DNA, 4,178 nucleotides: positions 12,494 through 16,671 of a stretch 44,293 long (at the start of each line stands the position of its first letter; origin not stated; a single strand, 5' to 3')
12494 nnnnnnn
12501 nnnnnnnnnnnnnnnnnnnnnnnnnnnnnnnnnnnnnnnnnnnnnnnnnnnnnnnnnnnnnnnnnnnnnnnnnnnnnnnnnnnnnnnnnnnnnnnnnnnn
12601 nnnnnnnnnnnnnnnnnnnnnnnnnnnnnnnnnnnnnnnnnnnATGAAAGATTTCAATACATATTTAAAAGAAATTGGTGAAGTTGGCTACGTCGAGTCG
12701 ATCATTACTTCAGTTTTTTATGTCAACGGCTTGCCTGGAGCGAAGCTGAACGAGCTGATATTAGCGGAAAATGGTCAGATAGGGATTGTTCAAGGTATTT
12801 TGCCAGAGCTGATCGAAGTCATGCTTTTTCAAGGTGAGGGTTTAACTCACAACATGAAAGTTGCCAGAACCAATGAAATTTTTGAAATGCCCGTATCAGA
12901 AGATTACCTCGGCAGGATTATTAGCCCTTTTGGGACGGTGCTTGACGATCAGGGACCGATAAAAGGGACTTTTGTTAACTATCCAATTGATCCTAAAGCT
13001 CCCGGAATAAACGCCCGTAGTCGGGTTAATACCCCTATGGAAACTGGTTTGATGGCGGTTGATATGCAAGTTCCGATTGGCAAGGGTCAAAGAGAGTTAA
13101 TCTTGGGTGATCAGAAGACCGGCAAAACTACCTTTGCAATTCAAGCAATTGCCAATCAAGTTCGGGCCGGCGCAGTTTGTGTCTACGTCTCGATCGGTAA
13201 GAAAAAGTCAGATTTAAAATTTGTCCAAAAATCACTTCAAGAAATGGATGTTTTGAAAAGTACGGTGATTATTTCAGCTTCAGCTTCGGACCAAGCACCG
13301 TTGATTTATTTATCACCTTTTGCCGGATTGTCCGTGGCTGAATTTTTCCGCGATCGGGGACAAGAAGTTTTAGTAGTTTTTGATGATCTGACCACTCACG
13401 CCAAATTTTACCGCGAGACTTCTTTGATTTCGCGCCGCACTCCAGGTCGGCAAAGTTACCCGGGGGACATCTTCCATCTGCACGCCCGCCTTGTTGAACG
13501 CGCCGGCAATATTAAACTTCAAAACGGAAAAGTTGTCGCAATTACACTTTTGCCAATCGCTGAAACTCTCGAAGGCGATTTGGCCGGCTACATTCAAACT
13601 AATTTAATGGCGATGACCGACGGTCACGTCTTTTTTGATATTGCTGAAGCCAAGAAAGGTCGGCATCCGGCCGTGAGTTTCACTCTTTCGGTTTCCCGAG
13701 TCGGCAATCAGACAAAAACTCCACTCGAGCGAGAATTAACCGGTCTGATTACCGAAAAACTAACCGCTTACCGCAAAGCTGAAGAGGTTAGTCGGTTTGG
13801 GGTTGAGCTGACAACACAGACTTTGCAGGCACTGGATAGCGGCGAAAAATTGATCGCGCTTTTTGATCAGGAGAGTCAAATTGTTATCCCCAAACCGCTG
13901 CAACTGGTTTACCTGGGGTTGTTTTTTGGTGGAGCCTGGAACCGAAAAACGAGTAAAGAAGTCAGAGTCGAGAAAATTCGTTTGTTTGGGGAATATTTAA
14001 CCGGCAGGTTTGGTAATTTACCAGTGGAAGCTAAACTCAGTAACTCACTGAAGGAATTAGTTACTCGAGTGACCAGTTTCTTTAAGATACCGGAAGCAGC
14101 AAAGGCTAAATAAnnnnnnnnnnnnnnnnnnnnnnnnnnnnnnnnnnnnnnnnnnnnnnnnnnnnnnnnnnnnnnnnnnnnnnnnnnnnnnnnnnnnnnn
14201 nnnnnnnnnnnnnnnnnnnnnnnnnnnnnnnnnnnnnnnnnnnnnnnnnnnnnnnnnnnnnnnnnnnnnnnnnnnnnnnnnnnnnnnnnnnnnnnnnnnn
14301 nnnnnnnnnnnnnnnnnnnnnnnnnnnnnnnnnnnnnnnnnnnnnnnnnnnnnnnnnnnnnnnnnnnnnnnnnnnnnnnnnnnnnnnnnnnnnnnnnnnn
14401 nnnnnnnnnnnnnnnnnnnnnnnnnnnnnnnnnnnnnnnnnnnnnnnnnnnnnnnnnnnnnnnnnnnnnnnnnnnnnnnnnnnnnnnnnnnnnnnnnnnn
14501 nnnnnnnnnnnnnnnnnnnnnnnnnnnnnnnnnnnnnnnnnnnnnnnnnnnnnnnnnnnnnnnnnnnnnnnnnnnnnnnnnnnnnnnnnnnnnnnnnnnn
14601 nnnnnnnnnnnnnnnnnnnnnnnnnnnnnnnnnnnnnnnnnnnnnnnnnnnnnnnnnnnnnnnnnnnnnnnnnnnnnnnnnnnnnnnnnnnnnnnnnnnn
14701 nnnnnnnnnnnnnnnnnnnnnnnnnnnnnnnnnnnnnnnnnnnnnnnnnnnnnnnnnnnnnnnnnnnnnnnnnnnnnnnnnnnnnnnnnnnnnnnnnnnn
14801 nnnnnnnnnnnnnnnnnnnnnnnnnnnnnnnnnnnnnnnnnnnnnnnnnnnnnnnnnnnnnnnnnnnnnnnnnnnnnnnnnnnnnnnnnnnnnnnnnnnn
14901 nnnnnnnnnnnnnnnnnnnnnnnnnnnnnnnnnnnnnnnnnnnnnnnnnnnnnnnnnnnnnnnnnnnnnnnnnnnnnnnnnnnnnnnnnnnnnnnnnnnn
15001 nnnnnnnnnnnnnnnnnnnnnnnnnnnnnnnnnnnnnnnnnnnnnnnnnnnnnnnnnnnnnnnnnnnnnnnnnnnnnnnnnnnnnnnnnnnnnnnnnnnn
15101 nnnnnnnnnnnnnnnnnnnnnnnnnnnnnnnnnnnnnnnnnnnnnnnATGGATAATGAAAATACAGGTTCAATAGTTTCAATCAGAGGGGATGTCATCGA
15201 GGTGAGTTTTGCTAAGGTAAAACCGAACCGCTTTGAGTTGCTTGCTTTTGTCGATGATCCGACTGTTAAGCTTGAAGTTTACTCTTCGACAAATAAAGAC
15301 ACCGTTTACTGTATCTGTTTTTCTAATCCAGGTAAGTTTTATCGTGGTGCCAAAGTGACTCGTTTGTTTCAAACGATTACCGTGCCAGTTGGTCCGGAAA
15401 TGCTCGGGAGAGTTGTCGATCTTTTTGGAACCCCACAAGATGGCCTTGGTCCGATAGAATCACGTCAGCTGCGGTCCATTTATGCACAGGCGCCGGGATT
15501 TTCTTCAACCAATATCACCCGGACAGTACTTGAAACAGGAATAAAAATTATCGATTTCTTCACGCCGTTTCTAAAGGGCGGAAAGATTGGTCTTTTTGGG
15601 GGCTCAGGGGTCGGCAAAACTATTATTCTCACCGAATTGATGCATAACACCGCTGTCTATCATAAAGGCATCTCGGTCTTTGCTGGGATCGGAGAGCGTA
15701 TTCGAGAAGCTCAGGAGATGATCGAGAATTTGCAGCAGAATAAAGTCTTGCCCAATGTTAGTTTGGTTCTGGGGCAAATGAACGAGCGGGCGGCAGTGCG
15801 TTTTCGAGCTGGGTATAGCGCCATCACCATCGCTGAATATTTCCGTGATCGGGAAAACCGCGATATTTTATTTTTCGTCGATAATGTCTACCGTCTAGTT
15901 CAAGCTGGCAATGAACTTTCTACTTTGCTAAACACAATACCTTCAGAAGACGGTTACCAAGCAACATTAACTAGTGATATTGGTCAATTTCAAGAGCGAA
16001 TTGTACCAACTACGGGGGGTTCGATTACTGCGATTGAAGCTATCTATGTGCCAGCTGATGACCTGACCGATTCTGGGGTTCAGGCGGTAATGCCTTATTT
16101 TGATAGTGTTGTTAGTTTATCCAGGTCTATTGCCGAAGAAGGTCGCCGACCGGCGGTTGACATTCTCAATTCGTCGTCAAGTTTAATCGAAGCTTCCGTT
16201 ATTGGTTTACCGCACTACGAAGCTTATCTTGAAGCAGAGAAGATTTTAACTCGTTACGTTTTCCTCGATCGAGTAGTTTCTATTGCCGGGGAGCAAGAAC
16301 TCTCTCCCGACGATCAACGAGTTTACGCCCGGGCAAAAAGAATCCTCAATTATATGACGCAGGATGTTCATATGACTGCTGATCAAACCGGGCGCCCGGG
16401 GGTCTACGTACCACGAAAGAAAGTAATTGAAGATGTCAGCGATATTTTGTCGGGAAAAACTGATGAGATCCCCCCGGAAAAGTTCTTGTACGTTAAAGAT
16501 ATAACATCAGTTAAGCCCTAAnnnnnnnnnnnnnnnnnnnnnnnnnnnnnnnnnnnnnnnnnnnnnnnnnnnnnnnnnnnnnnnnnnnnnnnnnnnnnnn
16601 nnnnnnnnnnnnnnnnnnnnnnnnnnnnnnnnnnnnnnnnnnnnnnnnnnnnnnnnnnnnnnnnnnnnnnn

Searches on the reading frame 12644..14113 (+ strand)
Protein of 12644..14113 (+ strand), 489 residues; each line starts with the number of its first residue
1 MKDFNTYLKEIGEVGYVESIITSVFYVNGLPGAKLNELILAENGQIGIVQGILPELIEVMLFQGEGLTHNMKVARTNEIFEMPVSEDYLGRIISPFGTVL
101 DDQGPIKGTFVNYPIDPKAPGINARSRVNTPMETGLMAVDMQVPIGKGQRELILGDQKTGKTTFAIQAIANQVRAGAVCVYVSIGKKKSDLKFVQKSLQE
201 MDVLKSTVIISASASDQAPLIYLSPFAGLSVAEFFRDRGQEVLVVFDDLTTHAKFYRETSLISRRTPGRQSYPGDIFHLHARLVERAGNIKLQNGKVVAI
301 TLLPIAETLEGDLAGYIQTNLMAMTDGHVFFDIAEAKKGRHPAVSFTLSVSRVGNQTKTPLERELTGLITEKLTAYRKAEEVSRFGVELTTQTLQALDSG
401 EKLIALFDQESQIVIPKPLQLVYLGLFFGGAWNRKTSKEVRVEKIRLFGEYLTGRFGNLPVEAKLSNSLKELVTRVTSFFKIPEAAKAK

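Call 13: search_protein_families(library=pfam, proteins=[window:12644-14113:+])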
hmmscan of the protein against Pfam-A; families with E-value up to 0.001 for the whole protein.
window:12644-14113:+ (489 aa): 3 families
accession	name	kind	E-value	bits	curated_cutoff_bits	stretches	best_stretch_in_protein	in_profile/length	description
PF00006.31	ATP-synt_ab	-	8.6e-61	205.7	29.5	1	135-351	1-213/213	ATP synthase alpha/beta family, nucleotide-binding domain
PF00306.32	ATP-synt_ab_C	-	1.7e-06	28.8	27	1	363-452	6-90/126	ATP synthase alpha/beta chain, C terminal domain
PF06745.19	ATPase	-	9.2e-06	25.6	26.6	1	146-197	17-69/231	KaiC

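Call 14: search_dna_similar(query=window:12644-14113:+, collection=phages, mode=protein, max_rows=15)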
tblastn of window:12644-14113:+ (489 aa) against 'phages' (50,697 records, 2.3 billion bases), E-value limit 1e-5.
Records with a match: 37; places in all: 58; records where one place covers at least 80% of the query: 21.
Best place of each record, by identity: <60% 37.
By first word of the organism name: Listeria 11; Bacteriophage 7; Salmonella 6; Enterococcus 4; Staphylococcus 3; Acinetobacter 2; Escherichia 2; Campylobacter 2.
By host as written in the record: Listeria monocytogenes 11; - 11; Staphylococcus aureus 3; Salmonella enterica subsp. enterica serovar Kentucky 3; Homo sapiens 3; Enterococcus faecalis 2; Escherichia coli O157:H7 ATCC 43895 2; Campylobacter jejuni 2.
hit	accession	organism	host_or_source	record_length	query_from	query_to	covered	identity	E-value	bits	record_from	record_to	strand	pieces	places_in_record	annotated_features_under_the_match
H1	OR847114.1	Listeria phage LM 4-11-1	Listeria monocytogenes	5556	1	472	97%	37.2%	4e-90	306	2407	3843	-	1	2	record has no annotation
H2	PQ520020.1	Enterococcus phage IME_EF3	-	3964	13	487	97%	36.4%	3e-90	305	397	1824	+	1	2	record has no annotation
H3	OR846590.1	Enterococcus phage Efs 1-1-1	Enterococcus faecalis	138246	13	487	97%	36.4%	1e-89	305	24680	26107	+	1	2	record has no annotation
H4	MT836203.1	Bacteriophage sp.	human fecal samples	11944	10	425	85%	38.5%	4e-86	295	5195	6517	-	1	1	record has no annotation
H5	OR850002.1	Staphylococcus phage SA 1298 Kay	Staphylococcus aureus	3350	11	424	85%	38.6%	1e-91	306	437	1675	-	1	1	record has no annotation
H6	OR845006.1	Staphylococcus phage SA 1306 Kay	Staphylococcus aureus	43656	11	424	85%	38.6%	5e-90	306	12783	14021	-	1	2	record has no annotation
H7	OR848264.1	Listeria phage LM 4-14-1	Listeria monocytogenes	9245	8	415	83%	39.1%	3e-87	298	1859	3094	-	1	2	record has no annotation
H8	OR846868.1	Listeria phage LM 4-11-1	Listeria monocytogenes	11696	8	415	83%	39.1%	3e-87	298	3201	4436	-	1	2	record has no annotation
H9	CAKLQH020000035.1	Acinetobacter phage MD-2021a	not known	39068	15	456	90%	34.9%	4e-81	280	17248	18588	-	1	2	atpA: ATP synthase subunit alpha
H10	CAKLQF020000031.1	Acinetobacter phage MD-2021a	not known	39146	15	456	90%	34.9%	4e-81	280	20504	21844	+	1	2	atpA: ATP synthase subunit alpha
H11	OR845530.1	Escherichia phage ECO95 1-6-1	Escherichia coli O157:H7 ATCC 43895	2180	4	410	83%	37.6%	1e-90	296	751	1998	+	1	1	record has no annotation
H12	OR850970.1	Salmonella phage S.Kent 1-2-1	Salmonella enterica subsp. enterica ...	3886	4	410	83%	37.6%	3e-87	296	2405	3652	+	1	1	record has no annotation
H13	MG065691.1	Campylobacter phage A11a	Campylobacter jejuni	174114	4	410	83%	37.6%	1e-86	296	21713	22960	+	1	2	record has no annotation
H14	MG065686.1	Campylobacter phage A18a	Campylobacter jejuni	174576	4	410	83%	37.6%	1e-86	296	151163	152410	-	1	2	record has no annotation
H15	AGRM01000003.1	Salmonella enterica subsp. houtenae str. ATCC BAA-1581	Homo sapiens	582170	4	410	83%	37.6%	2e-86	296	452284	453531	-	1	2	ATP synthase F1, alpha subunit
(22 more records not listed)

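Call 15: find_encoding_contigs(protein=window:12644-14113:+, flank=1000, max_places=4)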
Protein window:12644-14113:+ (489 aa): 12 contigs read that carry it; 3 places shown.
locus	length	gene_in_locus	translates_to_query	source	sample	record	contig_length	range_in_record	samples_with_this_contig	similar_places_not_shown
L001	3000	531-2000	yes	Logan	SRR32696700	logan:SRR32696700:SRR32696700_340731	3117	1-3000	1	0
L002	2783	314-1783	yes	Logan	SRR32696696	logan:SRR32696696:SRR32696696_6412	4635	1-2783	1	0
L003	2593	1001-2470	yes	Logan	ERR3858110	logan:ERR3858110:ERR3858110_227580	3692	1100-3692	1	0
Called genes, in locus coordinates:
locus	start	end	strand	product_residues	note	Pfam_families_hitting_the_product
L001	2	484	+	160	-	?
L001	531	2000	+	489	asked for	PF00006:ATP-synt_ab, PF06745:ATPase (weak), PF00306:ATP-synt_ab_C (weak)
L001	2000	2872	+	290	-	PF00231:ATP-synt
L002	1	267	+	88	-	?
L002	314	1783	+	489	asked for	PF00006:ATP-synt_ab, PF06745:ATPase (weak), PF00306:ATP-synt_ab_C (weak)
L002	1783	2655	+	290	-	PF00231:ATP-synt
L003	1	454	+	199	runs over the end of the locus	-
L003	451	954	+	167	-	PF00213:OSCP (weak)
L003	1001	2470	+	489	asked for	PF00006:ATP-synt_ab, PF06745:ATPase (weak), PF00306:ATP-synt_ab_C (weak)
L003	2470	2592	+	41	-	?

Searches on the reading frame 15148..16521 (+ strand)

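Call 13: search_protein_families(library=pfam, proteins=[window:15148-16521:+])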
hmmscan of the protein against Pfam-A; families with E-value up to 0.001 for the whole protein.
window:15148-16521:+ (457 aa): 2 families
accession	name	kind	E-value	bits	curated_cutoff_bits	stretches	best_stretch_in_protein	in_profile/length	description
PF00006.31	ATP-synt_ab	-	9.4e-64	215.4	29.5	1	131-344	1-213/213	ATP synthase alpha/beta family, nucleotide-binding domain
PF22919.1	ATP-synt_VA_C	-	0.00012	22.5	24.7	1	356-413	12-70/101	C-terminal domain of V and A type ATP synthase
